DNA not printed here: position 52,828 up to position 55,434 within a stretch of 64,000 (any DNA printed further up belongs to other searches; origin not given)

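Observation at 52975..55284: Orphan glycyl radical enzyme with an atypical thiyl-radical loop (G-C-Q-H) and no activase in 64 kb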

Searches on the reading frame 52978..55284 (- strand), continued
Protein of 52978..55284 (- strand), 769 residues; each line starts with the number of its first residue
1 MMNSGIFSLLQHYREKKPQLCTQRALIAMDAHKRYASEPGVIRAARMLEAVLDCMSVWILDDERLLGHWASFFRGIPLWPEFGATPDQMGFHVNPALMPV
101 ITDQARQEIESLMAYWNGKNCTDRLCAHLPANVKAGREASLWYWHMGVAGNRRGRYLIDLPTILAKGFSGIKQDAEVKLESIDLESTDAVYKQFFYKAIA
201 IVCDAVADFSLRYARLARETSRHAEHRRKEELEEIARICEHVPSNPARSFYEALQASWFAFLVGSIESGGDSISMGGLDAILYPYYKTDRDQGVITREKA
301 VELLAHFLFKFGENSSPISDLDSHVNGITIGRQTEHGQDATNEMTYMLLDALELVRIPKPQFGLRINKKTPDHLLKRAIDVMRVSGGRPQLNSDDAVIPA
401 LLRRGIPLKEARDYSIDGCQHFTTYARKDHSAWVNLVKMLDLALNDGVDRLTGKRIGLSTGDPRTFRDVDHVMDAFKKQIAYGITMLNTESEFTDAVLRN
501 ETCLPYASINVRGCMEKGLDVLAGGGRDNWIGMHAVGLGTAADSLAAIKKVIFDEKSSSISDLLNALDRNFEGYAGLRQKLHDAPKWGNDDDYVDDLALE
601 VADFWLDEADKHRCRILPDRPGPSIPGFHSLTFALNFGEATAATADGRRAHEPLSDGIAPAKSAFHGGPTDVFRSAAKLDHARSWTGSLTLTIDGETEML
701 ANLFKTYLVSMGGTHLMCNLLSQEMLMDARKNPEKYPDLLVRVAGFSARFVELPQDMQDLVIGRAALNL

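Call 37: search_protein_families(library=pfam, proteins=[L007:12327-13613:-, L007:13647-14858:-, L007:15093-15677:+, L007:16064-17278:+, L007:17306-18193:+, L007:18396-19460:+, L007:19902-20957:-, L007:20984-22045:-, L007:9377-9679:+, L007:8580-9248:+], max_evalue=0.001)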
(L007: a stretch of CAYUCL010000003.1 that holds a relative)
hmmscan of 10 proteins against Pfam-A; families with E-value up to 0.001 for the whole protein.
L007:12327-13613:- (429 aa): 1 family
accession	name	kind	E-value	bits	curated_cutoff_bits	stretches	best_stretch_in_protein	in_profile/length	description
PF02515.22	CoA_transf_3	-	8e-100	334.9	23.3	1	6-396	1-366/366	CoA-transferase family III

L007:13647-14858:- (404 aa): 1 family
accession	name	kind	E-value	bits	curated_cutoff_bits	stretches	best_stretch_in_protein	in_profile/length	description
PF02515.22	CoA_transf_3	-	8.5e-105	351.3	23.3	1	7-380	1-366/366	CoA-transferase family III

L007:15093-15677:+ (195 aa): 1 family
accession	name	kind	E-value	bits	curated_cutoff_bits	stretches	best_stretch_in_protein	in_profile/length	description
PF01558.24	POR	-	2.4e-36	125.9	27.4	1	20-190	1-173/173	Pyruvate ferredoxin/flavodoxin oxidoreductase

L007:16064-17278:+ (405 aa): 3 families
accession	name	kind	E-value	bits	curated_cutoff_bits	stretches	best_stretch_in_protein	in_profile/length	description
PF01855.24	POR_N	-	6.2e-66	222.9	27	1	20-211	2-200/231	Pyruvate flavodoxin/ferredoxin oxidoreductase, thiamine diP-bdg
PF17147.9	PFOR_II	-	3.8e-28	98.3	27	1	275-377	1-101/102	Pyruvate:ferredoxin oxidoreductase core domain II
PF02780.25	Transketolase_C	-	3.9e-08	33.7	25.9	1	273-350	8-86/124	Transketolase, C-terminal domain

L007:17306-18193:+ (296 aa): 1 family
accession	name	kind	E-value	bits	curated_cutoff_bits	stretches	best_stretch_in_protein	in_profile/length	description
PF02775.26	TPP_enzyme_C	-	3.2e-18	66.4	21.9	1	70-203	33-149/151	Thiamine pyrophosphate enzyme, C-terminal TPP binding domain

L007:18396-19460:+ (355 aa): 0 families

L007:19902-20957:- (352 aa): 1 family
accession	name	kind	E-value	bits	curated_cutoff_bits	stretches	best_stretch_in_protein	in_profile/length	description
PF02504.20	FA_synthesis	-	4.4e-85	286.1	29.1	1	19-334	1-322/324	Fatty acid synthesis protein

L007:20984-22045:- (354 aa): 9 families
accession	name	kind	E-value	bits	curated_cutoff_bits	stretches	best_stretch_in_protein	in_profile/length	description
PF01869.26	BcrAD_BadFG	-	3.3e-60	204.3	31.5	1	5-252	2-271/271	BadF/BadG/BcrA/BcrD ATPase family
PF00037.32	Fer4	-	2.8e-09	36.8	21.1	1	279-301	1-23/24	4Fe-4S binding domain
PF12837.12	Fer4_6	-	2.1e-06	27.8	25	1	278-300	1-23/24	4Fe-4S binding domain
PF12838.12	Fer4_7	-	3.1e-06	28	27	1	286-349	2-52/52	4Fe-4S dicluster domain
PF13187.11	Fer4_9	-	5.9e-06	26.7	27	1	286-350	2-52/52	4Fe-4S dicluster domain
PF13237.11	Fer4_10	-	2.5e-05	24.5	25.5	1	280-346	3-53/53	4Fe-4S dicluster domain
PF13459.11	Fer4_15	-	0.00015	22.8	22.4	1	279-350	1-64/66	4Fe-4S single cluster domain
PF12800.12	Fer4_4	-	0.00032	21.3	24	0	285-297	3-15/17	4Fe-4S binding domain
PF25160.1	LdpA_Fe-S-bd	-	0.00056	20.1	27.6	0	281-302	23-44/49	LdpA Fe-S cluster-binding domain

L007:9377-9679:+ (101 aa): 0 families

L007:8580-9248:+ (223 aa): 1 family
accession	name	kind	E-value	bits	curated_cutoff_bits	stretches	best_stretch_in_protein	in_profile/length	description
PF18902.5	DUF5658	-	6.9e-12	46.4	25.2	1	89-166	1-79/82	Domain of unknown function (DUF5658)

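Call 47: search_protein_representatives(protein=window:52978-55284:-)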
Query: 769 residues. Proteins with E-value up to 0.001 (for the whole library): 7631; up to 1e-10: 4060; up to 1e-30: 1948. The best 150 are listed.
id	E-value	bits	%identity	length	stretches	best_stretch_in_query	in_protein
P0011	0.0e+00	1021.2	58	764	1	8-769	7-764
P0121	1.4e-153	529.5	39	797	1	13-765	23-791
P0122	8.4e-147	507.0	39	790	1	8-765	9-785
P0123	5.5e-145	501.0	38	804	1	16-767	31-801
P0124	1.1e-144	500.0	41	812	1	8-766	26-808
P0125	3.5e-142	491.7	45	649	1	144-765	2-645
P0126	1.4e-141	489.8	38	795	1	13-764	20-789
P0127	2.2e-141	489.1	37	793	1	16-765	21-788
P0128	2.1e-136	472.6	37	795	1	14-765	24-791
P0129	2.4e-134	465.9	36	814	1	19-765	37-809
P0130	2.8e-134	465.6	37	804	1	16-764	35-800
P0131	6.0e-134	464.5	35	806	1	12-764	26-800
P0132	1.5e-133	463.2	36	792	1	13-765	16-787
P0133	1.3e-132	460.0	36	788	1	19-764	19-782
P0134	2.4e-131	455.9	36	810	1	16-764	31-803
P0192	1.9e-111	390.1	36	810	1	12-765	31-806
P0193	3.1e-111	389.4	35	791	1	12-765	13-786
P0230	7.4e-106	371.6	33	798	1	12-767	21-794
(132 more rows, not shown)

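Call 52: predict_structure(alignment_id=A3)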
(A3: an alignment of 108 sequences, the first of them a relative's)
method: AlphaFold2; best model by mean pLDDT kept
length: 769 residues; sequences in the alignment: 108
mean_pLDDT: 92.5   pTM: 0.93
mean pLDDT of the five models: 92.5, 92.2, 91.9, 91.8, 91.0
residues with pLDDT >= 90: 604; 70-90: 130; 50-70: 32; < 50: 3
segments of 3 or more residues with pLDDT < 50: none
pLDDT, mean of each block of 10 residues (from residue 1): 77 89 97 96 98 98 95 91 71 65 91 92 89 93 75 87 98 98 96 98 99 98 95 98 99 99 91 93 99 98 97 72 80 94 98 94 96 98 95 95 94 90 90 95 98 96 98 99 95 86 94 96 92 94 98 98 98 98 96 98 97 87 90 88 97 92 85 95 89 92 96 93 93 94 88 87 71
secondary structure, 60 per line:
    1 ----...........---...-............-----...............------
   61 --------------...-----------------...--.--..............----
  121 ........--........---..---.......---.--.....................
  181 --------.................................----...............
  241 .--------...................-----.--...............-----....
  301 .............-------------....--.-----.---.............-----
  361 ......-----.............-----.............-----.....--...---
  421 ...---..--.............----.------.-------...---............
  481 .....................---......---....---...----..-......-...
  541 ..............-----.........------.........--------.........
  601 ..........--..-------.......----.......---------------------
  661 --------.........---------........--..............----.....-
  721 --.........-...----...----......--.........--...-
elements in order (helices of 4 or more, strands of 3 or more residues): H5-15 E19-21 H23-34 H40-54 E75-77 H103-116 H121-128 H131-138 H147-153 H160-180 H189-221 H226-241 H250-268 H278-291 H297-313 E327-330 H343-355 E361-366 H372-384 E390-393 H394-402 H408-412 E415-417 E421-423 E431-435 H436-443 H469-501 H505-510 H514-517 E531-536 H538-554 H560-568 H575-583 H592-610 E622-628 H633-639 H669-677 E687-694 H697-710 E715-719 H723-731 E740-742 E747-749 H755-763 E766-768

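Call 53: find_homologous_proteins(query=P0124, max_evalue=1e-100)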
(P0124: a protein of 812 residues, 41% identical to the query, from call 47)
Query P0124 (812 aa): 760 proteins with E <= 1e-100 among 8000 candidates; the best 120 are listed.
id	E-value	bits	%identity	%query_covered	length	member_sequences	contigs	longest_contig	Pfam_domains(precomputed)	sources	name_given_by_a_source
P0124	0.0e+0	1867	100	100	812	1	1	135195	PF02901.21,PF01228.27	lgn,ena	-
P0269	1.3e-249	849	49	97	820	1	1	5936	PF02901.21,PF01228.27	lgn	-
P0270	1.0e-247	843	49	97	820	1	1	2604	PF02901.21,PF01228.27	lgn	-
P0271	3.5e-242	824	48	98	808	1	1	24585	PF02901.21,PF01228.27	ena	-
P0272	1.5e-204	700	50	79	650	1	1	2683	PF02901.21,PF01228.27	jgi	jgi:formate C-acetyltransferase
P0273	8.5e-192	658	42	97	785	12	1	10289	PF02901.21,PF01228.27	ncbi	ncbi:Choline trimethylamine-lyase [subsurface metagenome]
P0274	2.9e-186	639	42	97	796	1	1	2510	PF02901.21,PF01228.27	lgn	-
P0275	4.2e-171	589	41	98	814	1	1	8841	PF02901.21,PF01228.27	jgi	-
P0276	1.5e-168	581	41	97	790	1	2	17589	PF02901.21,PF01228.27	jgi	jgi:pyruvate formate-lyase/glycerol dehydratase family glycyl radical enzyme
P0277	2.4e-168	580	41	97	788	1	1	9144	PF02901.21,PF01228.27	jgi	jgi:pyruvate formate-lyase/glycerol dehydratase family glycyl radical enzyme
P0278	2.6e-165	570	39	99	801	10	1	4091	PF02901.21,PF01228.27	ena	-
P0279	6.5e-165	569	40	97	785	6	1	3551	PF02901.21,PF01228.27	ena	-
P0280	1.2e-163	565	40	97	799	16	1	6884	PF02901.21,PF01228.27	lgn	-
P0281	1.9e-163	564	40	97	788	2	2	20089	PF02901.21,PF01228.27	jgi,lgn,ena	-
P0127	1.0e-162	561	39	98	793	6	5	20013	PF02901.21,PF01228.27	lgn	-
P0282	2.5e-162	560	40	97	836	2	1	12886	PF02901.21,PF01228.27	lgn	-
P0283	3.1e-162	560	39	97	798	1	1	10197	PF02901.21,PF01228.27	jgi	-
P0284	8.4e-162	558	40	97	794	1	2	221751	PF02901.21,PF01228.27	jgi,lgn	jgi:pyruvate formate-lyase/glycerol dehydratase family glycyl radical enzyme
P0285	9.7e-162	558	40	95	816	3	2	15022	PF02901.21,PF01228.27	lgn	-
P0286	4.4e-161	556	40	97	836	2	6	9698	PF02901.21,PF01228.27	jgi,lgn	jgi:formate C-acetyltransferase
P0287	2.8e-160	553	40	97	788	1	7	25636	PF02901.21,PF01228.27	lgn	-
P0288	9.0e-160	552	39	98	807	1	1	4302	PF02901.21,PF01228.27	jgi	-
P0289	9.1e-160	552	40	98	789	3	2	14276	PF02901.21,PF01228.27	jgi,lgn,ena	-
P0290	9.3e-160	552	40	97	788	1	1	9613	PF02901.21,PF01228.27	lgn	-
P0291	9.8e-160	552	38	98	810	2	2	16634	PF02901.21,PF01228.27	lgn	-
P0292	1.1e-159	551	39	95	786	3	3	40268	PF02901.21,PF01228.27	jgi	jgi:formate C-acetyltransferase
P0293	3.0e-159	550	39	97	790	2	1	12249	PF02901.21,PF01228.27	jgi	jgi:pyruvate formate-lyase/glycerol dehydratase family glycyl radical enzyme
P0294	3.9e-159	550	39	98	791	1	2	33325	PF02901.21,PF01228.27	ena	-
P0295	5.5e-159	549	39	97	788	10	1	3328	PF02901.21,PF01228.27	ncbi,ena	-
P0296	5.9e-159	549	40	97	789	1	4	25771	PF02901.21,PF01228.27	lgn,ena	-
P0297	1.0e-158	548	40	97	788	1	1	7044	PF02901.21,PF01228.27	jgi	-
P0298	1.5e-158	548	39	95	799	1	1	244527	PF02901.21,PF01228.27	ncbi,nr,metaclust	ncbi:hypothetical protein SY88_16375 [Clostridiales bacterium PH28_bin88]|nr:hypothetical protein SY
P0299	1.7e-158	547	40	98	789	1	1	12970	PF02901.21,PF01228.27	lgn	-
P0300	2.1e-158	547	39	97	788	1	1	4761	PF02901.21,PF01228.27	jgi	-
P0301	2.8e-158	547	40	97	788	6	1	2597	PF02901.21,PF01228.27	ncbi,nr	ncbi:MAG: glycyl radical protein, partial [Anaerolineae bacterium]|nr:glycyl radical protein [Anaero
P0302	2.8e-158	547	40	97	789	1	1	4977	PF02901.21,PF01228.27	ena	-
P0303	3.3e-158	546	39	97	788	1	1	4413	PF02901.21,PF01228.27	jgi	-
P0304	3.8e-158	546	40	98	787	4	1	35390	PF02901.21,PF11230.14,PF01228.27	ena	-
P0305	3.9e-158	546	39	98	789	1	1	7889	PF02901.21,PF01228.27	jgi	jgi:pyruvate formate-lyase/glycerol dehydratase family glycyl radical enzyme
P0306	6.8e-158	545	39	97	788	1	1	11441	PF02901.21,PF01228.27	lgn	-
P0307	8.0e-158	545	39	97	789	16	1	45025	PF02901.21,PF01228.27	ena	-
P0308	1.3e-157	545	39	97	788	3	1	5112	PF02901.21,PF01228.27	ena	-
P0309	1.3e-157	545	39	97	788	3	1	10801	PF02901.21,PF01228.27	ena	-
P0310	5.5e-157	542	38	98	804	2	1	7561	PF02901.21,PF01228.27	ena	-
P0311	6.4e-157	542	39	94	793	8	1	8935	PF02901.21,PF01228.27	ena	-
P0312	2.6e-156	540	40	95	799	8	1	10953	PF02901.21,PF01228.27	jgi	-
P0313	2.7e-156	540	40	97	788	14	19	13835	PF02901.21,PF01228.27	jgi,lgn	-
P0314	2.8e-156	540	38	94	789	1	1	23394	PF02901.21,PF01228.27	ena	-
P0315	5.8e-156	539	38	94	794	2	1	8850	PF02901.21,PF01228.27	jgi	jgi:formate C-acetyltransferase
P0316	2.2e-155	537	40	97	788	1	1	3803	PF02901.21,PF01228.27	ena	-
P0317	4.5e-155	536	39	97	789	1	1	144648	PF02901.21,PF01228.27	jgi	jgi:formate C-acetyltransferase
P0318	5.6e-155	536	39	97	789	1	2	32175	PF02901.21,PF01228.27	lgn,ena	-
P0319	1.7e-154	534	39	97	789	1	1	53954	PF02901.21,PF01228.27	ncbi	-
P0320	2.3e-154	534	40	97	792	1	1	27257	PF02901.21,PF01228.27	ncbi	ncbi:formate C-acetyltransferase/glycerol dehydratase family glycyl radical enzyme [Moorellaceae bac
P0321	2.0e-153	531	40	97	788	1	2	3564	PF02901.21,PF01228.27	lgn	-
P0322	4.0e-153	530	40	98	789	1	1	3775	PF02901.21,PF01228.27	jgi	jgi:trans-4-hydroxy-L-proline dehydratase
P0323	5.1e-153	529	40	95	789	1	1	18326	PF02901.21,PF01228.27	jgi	-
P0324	9.8e-153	528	38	97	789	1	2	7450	PF02901.21,PF01228.27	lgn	-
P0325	1.1e-152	528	39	94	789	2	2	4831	PF02901.21,PF01228.27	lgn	-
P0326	2.2e-152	527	39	97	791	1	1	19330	PF02901.21,PF01228.27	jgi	jgi:formate C-acetyltransferase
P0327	2.2e-152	527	38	99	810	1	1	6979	PF02901.21,PF01228.27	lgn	-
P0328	4.4e-152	526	39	97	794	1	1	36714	PF02901.21,PF01228.27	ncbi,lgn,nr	ncbi:MAG: formate C-acetyltransferase/glycerol dehydratase family glycyl radical enzyme [Peptococcac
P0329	7.9e-152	525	38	97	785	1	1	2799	PF02901.21,PF01228.27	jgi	jgi:pyruvate formate-lyase/glycerol dehydratase family glycyl radical enzyme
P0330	1.5e-151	524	39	97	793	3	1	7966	PF02901.21,PF01228.27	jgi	jgi:pyruvate formate-lyase/glycerol dehydratase family glycyl radical enzyme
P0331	2.0e-151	524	39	97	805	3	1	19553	PF02901.21,PF01228.27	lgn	-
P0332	2.4e-151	524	39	97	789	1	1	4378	PF02901.21,PF01228.27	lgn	-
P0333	3.4e-151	523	40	95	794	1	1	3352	PF02901.21,PF01228.27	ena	-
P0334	5.6e-151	523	39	97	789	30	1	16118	PF02901.21,PF01228.27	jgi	-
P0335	9.9e-151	522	39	94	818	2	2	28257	PF02901.21,PF01228.27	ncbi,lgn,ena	-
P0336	1.3e-150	521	38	97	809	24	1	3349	PF02901.21,PF01228.27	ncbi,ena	-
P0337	1.7e-150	521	40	95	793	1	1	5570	PF02901.21,PF01228.27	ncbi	-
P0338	1.8e-150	521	38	97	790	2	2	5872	PF02901.21,PF01228.27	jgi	jgi:pyruvate formate-lyase/glycerol dehydratase family glycyl radical enzyme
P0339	3.4e-150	520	39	97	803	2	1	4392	PF02901.21,PF01228.27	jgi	jgi:pyruvate formate-lyase/glycerol dehydratase family glycyl radical enzyme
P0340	3.6e-150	520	39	97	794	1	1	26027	PF02901.21,PF01228.27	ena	-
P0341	3.7e-150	520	38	97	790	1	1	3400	PF02901.21,PF01228.27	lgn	-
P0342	6.0e-150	519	38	98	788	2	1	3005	PF02901.21,PF01228.27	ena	-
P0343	3.7e-149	517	38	98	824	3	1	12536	PF02901.21,PF01228.27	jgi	jgi:formate C-acetyltransferase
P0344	4.8e-149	516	39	95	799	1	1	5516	PF02901.21,PF01228.27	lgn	-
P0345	8.5e-149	515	38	95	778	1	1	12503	PF02901.21,PF01228.27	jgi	jgi:formate C-acetyltransferase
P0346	1.3e-148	515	38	97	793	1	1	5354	PF02901.21,PF01228.27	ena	-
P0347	2.0e-148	514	38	97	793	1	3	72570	PF02901.21,PF01228.27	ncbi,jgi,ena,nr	ncbi:hypothetical protein AMJ80_00475 [bacterium SM23_31]|nr:MAG: hypothetical protein AMJ80_00475 [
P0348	2.0e-148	514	36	97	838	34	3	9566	PF02901.21,PF01228.27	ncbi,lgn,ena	-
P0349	2.3e-148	514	38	97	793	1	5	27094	PF02901.21,PF01228.27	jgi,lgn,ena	jgi:pyruvate formate-lyase/glycerol dehydratase family glycyl radical enzyme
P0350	2.7e-148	514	38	97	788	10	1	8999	PF02901.21,PF01228.27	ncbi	-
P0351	3.0e-148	514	38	97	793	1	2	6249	PF02901.21,PF01228.27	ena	-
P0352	8.8e-148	512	39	97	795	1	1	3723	PF02901.21,PF01228.27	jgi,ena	-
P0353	4.2e-147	510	39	95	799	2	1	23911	PF02901.21,PF01228.27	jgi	jgi:pyruvate formate-lyase/glycerol dehydratase family glycyl radical enzyme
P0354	6.2e-147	509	37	99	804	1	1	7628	PF02901.21,PF01228.27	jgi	jgi:formate C-acetyltransferase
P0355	8.2e-147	509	38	97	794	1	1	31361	PF02901.21,PF01228.27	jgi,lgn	jgi:formate C-acetyltransferase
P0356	1.0e-146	508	37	95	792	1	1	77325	PF02901.21,PF01228.27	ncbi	ncbi:MAG: glycyl radical protein [Candidatus Hodarchaeota archaeon]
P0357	1.6e-146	508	39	97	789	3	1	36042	PF02901.21,PF01228.27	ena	-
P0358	1.6e-146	508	38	97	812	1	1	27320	PF02901.21,PF01228.27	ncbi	ncbi:glycyl radical protein [Chloroflexota bacterium]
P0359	2.3e-146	507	39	95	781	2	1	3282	PF02901.21,PF01228.27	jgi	jgi:formate C-acetyltransferase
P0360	2.5e-146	507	38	95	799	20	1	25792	PF02901.21,PF01228.27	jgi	-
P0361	4.2e-146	506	38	97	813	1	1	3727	PF02901.21,PF01228.27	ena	-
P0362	1.0e-145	505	38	97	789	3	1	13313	PF02901.21,PF01228.27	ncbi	-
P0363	3.3e-145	504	39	91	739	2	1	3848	PF02901.21,PF01228.27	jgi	jgi:formate C-acetyltransferase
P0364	5.0e-145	503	38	97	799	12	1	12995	PF02901.21,PF01228.27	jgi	-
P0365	5.9e-145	503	37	97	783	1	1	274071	PF02901.21,PF01228.27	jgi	jgi:formate C-acetyltransferase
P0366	6.1e-145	503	38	97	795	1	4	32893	PF02901.21,PF01228.27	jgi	jgi:pyruvate formate-lyase/glycerol dehydratase family glycyl radical enzyme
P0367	7.3e-145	502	37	99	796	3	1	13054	PF02901.21,PF01228.27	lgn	-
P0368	1.0e-144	502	38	97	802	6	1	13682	PF02901.21,PF01228.27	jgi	jgi:pyruvate formate-lyase/glycerol dehydratase family glycyl radical enzyme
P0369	1.1e-144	502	37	98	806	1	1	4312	PF02901.21,PF01228.27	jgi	jgi:pyruvate formate-lyase/glycerol dehydratase family glycyl radical enzyme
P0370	1.6e-144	501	36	94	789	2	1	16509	PF02901.21,PF01228.27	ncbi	-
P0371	2.4e-144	501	38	97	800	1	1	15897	PF02901.21,PF01228.27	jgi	jgi:pyruvate formate-lyase/glycerol dehydratase family glycyl radical enzyme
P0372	2.6e-144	501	37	97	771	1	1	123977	PF02901.21,PF01228.27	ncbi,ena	-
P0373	3.1e-144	500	37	97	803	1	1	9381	PF02901.21,PF01228.27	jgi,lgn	-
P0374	3.8e-144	500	38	97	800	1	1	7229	PF02901.21,PF01228.27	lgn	-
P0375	4.0e-144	500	37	97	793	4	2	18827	PF02901.21,PF01228.27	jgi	jgi:pyruvate formate-lyase/glycerol dehydratase family glycyl radical enzyme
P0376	4.2e-144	500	38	99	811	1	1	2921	PF02901.21,PF01228.27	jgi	jgi:pyruvate formate-lyase/glycerol dehydratase family glycyl radical enzyme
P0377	4.3e-144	500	38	97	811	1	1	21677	PF02901.21,PF01228.27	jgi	jgi:pyruvate formate-lyase/glycerol dehydratase family glycyl radical enzyme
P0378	4.7e-144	500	38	97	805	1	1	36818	PF02901.21,PF01228.27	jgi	jgi:formate C-acetyltransferase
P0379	7.4e-144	499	39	95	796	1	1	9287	PF02901.21,PF01228.27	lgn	-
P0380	7.5e-144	499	38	97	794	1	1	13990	PF02901.21,PF01228.27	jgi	jgi:formate C-acetyltransferase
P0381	8.1e-144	499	39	88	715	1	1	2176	PF02901.21,PF01228.27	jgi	jgi:formate C-acetyltransferase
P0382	1.1e-143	499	38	97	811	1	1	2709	PF02901.21,PF01228.27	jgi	-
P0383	1.1e-143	498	38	97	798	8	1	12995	PF02901.21,PF01228.27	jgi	-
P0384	1.4e-143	498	37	97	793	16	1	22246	PF02901.21,PF01228.27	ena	-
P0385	1.5e-143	498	38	97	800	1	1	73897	PF02901.21,PF01228.27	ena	-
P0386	1.8e-143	498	38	96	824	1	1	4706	PF02901.21,PF01228.27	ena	-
